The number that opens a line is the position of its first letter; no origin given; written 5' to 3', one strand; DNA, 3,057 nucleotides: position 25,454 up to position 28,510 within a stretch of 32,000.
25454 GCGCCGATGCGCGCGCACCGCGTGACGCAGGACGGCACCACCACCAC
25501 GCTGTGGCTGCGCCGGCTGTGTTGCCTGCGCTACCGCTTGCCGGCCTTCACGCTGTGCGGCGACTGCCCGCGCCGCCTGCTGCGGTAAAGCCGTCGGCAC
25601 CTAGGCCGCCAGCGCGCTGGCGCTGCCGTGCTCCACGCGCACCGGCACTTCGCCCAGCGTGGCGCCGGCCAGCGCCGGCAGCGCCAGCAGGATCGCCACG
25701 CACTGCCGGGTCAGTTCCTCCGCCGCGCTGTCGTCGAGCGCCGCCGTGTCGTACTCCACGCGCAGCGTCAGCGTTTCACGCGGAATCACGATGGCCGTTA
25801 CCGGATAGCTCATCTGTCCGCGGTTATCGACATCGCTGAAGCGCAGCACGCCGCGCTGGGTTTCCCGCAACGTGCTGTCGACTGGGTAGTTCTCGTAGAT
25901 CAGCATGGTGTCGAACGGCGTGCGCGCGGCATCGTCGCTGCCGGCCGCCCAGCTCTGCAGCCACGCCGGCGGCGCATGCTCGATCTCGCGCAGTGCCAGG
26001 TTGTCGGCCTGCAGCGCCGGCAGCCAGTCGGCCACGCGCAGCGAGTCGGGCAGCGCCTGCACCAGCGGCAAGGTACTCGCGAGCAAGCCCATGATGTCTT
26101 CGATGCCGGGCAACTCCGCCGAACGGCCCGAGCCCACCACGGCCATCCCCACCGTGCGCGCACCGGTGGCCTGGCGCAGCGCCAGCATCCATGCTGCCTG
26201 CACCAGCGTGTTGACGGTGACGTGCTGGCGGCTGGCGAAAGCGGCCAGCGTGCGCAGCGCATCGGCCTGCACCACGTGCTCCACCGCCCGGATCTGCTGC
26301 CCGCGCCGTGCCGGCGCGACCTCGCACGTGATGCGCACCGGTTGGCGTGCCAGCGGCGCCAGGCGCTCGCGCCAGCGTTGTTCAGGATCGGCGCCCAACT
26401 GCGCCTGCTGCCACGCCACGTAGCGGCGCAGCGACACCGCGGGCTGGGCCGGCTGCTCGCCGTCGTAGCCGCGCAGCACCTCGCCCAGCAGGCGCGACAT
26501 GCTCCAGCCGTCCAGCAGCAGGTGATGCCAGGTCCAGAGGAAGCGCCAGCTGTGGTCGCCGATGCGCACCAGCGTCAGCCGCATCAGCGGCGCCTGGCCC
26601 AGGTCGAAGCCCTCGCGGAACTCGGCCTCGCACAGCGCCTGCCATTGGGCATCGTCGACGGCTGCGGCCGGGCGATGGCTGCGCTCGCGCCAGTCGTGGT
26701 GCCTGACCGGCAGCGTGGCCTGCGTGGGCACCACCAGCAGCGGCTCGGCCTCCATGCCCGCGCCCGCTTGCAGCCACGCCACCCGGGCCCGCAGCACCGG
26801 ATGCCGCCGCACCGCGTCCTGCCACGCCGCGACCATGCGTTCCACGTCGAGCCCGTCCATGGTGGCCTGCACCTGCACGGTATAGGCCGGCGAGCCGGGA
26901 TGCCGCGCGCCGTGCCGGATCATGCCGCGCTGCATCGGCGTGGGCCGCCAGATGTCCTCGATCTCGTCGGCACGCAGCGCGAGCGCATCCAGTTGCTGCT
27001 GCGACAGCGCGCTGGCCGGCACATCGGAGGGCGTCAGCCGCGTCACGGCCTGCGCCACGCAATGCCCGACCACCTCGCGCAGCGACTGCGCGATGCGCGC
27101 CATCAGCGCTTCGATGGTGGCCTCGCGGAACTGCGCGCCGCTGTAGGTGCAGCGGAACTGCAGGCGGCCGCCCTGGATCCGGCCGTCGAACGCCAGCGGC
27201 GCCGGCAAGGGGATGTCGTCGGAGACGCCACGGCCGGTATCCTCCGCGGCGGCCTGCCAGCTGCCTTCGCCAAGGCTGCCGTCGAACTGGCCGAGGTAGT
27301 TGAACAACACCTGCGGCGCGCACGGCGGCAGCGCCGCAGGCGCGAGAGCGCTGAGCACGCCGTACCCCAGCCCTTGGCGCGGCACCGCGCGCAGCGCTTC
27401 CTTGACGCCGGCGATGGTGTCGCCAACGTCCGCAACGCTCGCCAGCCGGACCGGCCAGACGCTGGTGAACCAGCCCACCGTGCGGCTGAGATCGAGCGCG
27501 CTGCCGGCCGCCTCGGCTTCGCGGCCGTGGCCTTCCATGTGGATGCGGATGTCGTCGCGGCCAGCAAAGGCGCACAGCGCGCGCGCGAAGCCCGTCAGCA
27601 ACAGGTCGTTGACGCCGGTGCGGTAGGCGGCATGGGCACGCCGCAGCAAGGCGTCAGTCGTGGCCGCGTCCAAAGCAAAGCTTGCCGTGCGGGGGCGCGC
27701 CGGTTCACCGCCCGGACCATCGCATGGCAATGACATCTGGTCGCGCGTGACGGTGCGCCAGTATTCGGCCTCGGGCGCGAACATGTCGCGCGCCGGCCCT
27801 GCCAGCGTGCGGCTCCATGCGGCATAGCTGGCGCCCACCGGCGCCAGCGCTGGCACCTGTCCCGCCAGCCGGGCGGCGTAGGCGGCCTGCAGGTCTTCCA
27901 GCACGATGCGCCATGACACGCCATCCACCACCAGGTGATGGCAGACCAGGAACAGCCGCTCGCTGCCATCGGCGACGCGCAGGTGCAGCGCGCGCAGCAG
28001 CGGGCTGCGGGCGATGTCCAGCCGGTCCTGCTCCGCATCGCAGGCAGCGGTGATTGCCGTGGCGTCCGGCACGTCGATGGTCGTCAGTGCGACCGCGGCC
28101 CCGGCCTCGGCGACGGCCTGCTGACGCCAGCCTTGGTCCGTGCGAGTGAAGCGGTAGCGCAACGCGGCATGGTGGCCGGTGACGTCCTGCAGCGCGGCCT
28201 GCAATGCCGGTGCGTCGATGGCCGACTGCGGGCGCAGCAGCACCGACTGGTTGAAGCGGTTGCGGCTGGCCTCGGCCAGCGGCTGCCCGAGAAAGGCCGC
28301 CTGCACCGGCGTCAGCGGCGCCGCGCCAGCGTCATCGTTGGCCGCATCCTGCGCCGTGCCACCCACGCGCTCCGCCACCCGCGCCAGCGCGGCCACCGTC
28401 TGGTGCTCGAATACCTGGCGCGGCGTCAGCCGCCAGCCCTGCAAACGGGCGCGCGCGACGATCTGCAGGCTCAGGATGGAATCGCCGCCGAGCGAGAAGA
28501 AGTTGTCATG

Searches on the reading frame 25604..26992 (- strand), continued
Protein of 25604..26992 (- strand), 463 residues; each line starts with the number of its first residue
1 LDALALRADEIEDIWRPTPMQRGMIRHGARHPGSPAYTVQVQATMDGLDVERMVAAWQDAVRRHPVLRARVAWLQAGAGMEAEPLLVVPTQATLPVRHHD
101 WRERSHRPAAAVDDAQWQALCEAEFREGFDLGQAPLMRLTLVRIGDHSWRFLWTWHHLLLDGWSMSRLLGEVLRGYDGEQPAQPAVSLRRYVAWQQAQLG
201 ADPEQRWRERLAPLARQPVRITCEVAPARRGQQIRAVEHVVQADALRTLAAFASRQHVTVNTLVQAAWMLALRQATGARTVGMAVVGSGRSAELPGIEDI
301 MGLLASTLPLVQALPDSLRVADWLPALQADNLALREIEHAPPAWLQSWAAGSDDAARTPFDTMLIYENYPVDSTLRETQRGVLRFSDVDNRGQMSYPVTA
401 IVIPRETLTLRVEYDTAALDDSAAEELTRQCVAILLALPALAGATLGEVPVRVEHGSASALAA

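Call 87: get_annotated_region(hit=H21, flank=15000)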
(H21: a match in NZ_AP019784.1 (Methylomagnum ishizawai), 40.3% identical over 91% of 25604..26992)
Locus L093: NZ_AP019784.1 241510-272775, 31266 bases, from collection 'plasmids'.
description: Methylomagnum ishizawai strain RS11D-Pr plasmid pRS11DPr1, complete sequence
organism: Methylomagnum ishizawai (NCBI taxid 1760988)
taxonomy: Bacteria; Pseudomonadota; Gammaproteobacteria; Methylococcales; Methylococcaceae; Methylomagnum; Methylomagnum ishizawai
host: -; source: -; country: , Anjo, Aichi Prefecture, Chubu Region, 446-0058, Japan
typing (MOB-suite, as given by PLSDB): non-mobilizable
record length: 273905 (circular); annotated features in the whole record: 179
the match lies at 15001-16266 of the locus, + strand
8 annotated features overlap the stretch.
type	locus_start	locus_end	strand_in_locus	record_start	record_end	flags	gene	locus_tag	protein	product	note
CDS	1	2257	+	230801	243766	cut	-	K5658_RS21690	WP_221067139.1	non-ribosomal peptide synthase/polyketide synthase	GO:0008610 - lipid biosynthetic process [Evidence IEA]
CDS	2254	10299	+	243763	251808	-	-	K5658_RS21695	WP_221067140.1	non-ribosomal peptide synthetase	-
CDS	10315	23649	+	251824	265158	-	-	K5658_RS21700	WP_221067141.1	non-ribosomal peptide synthetase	-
CDS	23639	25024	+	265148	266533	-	-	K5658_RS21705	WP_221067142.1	efflux transporter outer membrane subunit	GO:0006810 - transport [Evidence IEA]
CDS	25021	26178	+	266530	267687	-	-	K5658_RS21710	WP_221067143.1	efflux RND transporter periplasmic adaptor subunit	GO:0006810 - transport [Evidence IEA]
CDS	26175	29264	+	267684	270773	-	-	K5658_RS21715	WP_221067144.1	efflux RND transporter permease subunit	GO:0055085 - transmembrane transport [Evidence IEA]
CDS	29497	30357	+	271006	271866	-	-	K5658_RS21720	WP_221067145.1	hypothetical protein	-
CDS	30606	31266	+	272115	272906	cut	-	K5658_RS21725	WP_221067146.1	4'-phosphopantetheinyl transferase superfamily protein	-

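Call 88: get_annotated_region(hit=H25, flank=15000)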
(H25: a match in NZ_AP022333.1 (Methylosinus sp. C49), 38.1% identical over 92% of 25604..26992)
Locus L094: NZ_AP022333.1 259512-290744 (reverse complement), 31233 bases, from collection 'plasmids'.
description: Methylosinus sp. C49 isolate Methylosinus sp. C49 plasmid pMSC49a, complete sequence
organism: Methylosinus sp. C49 (NCBI taxid 2699395)
taxonomy: Bacteria; Pseudomonadota; Alphaproteobacteria; Hyphomicrobiales; Methylocystaceae; Methylosinus; Methylosinus sp. C49
host: -; source: -; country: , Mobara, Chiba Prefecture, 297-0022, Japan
typing (MOB-suite, as given by PLSDB): non-mobilizable
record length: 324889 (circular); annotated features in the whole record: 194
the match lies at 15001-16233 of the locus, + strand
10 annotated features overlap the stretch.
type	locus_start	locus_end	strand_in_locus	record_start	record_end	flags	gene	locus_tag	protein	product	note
CDS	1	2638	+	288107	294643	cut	-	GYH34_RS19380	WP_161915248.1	non-ribosomal peptide synthetase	-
CDS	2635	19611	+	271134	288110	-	-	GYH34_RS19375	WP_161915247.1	non-ribosomal peptide synthase/polyketide synthase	GO:0008610 - lipid biosynthetic process [Evidence IEA]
CDS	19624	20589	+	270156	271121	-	-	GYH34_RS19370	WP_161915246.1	alpha/beta hydrolase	-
CDS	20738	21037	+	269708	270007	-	-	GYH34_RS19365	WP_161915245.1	iron uptake protein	-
CDS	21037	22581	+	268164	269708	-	-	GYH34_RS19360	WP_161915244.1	PepSY-associated TM helix domain-containing protein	-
CDS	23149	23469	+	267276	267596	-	-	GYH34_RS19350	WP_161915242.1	trypco2 family protein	-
CDS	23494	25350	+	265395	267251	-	-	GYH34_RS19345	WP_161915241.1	trypsin-like peptidase domain-containing protein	-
CDS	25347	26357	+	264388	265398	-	-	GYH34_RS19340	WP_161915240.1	MoxR family ATPase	-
CDS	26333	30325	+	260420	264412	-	-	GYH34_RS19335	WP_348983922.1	SAV_2336 N-terminal domain-related protein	-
CDS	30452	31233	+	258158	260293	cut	-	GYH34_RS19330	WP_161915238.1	DNA topoisomerase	GO:0006265 - DNA topological change [Evidence IEA]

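Call 89: get_annotated_region(hit=H24, flank=15000)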
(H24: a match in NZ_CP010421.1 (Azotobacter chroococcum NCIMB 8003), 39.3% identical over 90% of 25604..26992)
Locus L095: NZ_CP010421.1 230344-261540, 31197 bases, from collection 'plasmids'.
description: Azotobacter chroococcum NCIMB 8003 plasmid pAcX50f, complete sequence
organism: Azotobacter chroococcum NCIMB 8003 (NCBI taxid 1328314)
taxonomy: Bacteria; Pseudomonadota; Gammaproteobacteria; Pseudomonadales; Pseudomonadaceae; Azotobacter; Azotobacter chroococcum; Azotobacter chroococcum NCIMB 8003
host: -; source: cell culture,soil; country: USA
typing (MOB-suite, as given by PLSDB): mobilizable; relaxase MOBH
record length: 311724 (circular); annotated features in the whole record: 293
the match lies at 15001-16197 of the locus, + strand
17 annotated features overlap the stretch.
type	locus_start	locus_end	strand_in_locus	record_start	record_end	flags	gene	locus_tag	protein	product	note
CDS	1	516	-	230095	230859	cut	-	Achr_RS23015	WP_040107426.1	PRTRC system ThiF family protein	-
CDS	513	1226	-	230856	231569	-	-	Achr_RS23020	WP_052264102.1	hypothetical protein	-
CDS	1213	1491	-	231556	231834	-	-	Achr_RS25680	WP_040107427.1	hypothetical protein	-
CDS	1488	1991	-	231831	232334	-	-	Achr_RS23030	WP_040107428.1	hypothetical protein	-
CDS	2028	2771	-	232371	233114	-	-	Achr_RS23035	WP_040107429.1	hypothetical protein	-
CDS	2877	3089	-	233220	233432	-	-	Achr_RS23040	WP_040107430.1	PRTRC system protein C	-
CDS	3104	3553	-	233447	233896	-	-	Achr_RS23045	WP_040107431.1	hypothetical protein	-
CDS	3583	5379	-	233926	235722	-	-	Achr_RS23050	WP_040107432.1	PRTRC system ParB family protein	-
CDS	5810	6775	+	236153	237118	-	-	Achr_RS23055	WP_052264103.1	S49 family peptidase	GO:0006508 - proteolysis [Evidence IEA]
CDS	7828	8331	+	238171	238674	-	-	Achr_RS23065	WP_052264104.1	sigma-70 family RNA polymerase sigma factor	GO:0006352 - DNA-templated transcription initiation [Evidence IEA]; GO:0006355 - regulation of DNA-templated ...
CDS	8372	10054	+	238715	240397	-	-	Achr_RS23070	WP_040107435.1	multidrug ABC transporter permease/ATP-binding protein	GO:0015833 - peptide transport [Evidence IEA]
CDS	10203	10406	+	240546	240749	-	-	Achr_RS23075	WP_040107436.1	MbtH family NRPS accessory protein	-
CDS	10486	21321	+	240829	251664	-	-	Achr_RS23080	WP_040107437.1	non-ribosomal peptide synthetase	-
CDS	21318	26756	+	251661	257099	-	-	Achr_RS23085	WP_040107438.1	non-ribosomal peptide synthetase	-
CDS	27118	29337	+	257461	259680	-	-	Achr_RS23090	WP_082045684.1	TonB-dependent siderophore receptor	GO:0015891 - siderophore transport [Evidence IEA]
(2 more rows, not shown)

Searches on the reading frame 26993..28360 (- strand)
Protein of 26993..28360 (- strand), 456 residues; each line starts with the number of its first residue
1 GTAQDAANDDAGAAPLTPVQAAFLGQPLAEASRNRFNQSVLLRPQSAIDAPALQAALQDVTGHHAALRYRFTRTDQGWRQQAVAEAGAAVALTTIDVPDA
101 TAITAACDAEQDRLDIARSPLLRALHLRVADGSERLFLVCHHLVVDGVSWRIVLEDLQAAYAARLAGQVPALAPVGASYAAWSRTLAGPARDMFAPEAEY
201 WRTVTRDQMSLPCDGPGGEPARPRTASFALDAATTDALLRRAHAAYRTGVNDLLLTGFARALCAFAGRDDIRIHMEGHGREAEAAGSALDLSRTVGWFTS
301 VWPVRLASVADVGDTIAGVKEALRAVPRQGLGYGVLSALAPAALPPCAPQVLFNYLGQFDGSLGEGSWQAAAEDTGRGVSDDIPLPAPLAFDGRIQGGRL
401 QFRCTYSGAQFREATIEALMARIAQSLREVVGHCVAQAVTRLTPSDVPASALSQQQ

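Call 86: search_solved_structures(query=window:26993-28360:-, max_evalue=1e-10)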
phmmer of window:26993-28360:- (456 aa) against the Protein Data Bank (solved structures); distinct sequences matched with E-value up to 1e-10: 19.
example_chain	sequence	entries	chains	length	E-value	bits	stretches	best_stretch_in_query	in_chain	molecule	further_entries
9lcp_A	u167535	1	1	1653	2.6e-92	313.2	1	11-456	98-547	PvdL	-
9lco_A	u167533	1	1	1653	2.6e-92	313.2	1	11-456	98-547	PvdL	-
9lcq_A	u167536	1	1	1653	3.1e-92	313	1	11-456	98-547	PvdL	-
9up2_A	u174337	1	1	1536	5.6e-92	312.2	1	15-456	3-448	PvdL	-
9rde_A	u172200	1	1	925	7.7e-71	242.5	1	12-453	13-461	Bacitracin synthase 3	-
6ta8_A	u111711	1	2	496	1.8e-61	211.6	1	12-455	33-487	Tyrocidine synthase 2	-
9bfd_A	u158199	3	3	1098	2.4e-60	207.9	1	11-454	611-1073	Tyrocidine synthase 1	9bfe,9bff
2xhg_A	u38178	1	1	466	9e-59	202.7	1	11-436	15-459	TYROCIDINE SYNTHETASE A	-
9bfg_A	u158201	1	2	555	7.5e-58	199.7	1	11-438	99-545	Tyrocidine synthase 1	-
5isw_A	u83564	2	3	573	1.8e-54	188.6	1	12-450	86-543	Gramicidin S synthase 1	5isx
5u89_A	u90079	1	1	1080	4.6e-15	58.7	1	36-431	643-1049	Amino acid adenylation domain protein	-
4tx2_B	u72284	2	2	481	8.9e-15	57.8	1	15-333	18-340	Non-ribosomal peptide synthetase | Peptide synthetase, module 7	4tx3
7r9x_A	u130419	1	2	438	5.8e-14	55.1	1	13-435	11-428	AmbE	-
8fx6_A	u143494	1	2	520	6.2e-14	55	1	32-329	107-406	PCP-C didomain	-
8fx7_A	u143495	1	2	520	7.1e-14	54.8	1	32-329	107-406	PCP-C didomain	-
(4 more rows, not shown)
